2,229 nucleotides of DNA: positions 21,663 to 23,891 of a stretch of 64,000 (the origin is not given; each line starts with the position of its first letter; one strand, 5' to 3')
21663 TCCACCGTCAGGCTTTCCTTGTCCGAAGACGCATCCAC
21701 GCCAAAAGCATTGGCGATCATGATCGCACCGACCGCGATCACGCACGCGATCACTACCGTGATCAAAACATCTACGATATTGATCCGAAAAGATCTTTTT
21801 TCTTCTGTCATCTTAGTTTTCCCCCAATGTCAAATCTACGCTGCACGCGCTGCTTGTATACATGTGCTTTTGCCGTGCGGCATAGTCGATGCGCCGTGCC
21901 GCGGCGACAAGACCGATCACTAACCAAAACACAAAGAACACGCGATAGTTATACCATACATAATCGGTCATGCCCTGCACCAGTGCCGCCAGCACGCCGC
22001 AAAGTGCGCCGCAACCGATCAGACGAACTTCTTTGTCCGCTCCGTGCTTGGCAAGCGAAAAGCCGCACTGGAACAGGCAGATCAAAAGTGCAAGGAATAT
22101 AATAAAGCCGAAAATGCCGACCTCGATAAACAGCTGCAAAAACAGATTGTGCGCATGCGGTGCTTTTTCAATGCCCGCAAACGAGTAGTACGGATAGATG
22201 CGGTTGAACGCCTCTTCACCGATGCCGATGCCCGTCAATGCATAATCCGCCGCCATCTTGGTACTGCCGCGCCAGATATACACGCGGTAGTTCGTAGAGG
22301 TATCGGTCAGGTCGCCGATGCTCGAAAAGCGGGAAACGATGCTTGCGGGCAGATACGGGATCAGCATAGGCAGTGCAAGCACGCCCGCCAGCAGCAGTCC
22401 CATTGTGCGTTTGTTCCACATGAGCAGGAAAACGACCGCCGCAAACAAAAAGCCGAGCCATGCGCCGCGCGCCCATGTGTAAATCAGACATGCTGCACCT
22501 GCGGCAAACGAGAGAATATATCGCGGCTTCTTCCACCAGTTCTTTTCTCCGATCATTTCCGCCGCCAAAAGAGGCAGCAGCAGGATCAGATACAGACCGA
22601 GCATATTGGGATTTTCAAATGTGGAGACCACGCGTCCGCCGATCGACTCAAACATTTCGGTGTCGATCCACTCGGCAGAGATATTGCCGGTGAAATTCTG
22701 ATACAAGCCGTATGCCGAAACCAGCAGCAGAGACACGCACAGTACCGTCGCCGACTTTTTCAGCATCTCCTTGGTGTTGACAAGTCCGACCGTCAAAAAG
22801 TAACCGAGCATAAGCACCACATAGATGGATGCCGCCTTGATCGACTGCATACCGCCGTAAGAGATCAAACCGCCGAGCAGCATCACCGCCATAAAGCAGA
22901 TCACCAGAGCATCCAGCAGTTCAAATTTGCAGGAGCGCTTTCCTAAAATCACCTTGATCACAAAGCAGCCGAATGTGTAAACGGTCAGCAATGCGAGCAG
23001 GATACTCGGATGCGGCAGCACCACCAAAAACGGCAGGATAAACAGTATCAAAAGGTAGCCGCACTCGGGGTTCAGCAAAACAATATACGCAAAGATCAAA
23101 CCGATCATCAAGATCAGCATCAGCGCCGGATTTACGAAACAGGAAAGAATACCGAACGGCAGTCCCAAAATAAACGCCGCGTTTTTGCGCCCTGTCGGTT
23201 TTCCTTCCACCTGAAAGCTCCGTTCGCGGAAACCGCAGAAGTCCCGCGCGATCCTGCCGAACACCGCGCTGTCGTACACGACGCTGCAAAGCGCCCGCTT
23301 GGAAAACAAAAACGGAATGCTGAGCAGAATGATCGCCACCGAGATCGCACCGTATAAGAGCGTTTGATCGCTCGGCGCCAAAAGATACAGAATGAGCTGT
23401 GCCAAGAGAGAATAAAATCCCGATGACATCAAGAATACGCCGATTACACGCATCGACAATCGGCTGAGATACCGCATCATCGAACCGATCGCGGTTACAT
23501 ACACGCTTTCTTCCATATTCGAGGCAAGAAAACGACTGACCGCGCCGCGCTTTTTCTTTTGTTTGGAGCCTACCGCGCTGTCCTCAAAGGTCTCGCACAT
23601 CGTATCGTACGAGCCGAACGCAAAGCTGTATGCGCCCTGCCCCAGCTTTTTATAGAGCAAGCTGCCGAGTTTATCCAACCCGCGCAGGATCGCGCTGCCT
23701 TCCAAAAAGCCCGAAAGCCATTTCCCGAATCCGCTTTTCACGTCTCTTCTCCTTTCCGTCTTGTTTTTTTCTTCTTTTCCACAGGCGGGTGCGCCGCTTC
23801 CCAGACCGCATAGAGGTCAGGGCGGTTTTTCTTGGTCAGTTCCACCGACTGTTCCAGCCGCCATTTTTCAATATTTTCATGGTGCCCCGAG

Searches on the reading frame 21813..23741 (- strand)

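Call 43: search_protein_families(library=pfam, proteins=[window:21813-23741:-], max_evalue=0.01)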
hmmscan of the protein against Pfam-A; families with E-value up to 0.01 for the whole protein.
window:21813-23741:- (642 aa): 1 family
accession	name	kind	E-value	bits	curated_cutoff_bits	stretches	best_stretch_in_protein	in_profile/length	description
PF04932.20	Wzy_C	-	1.2e-25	90.5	31.7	1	411-550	2-149/149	O-Antigen ligase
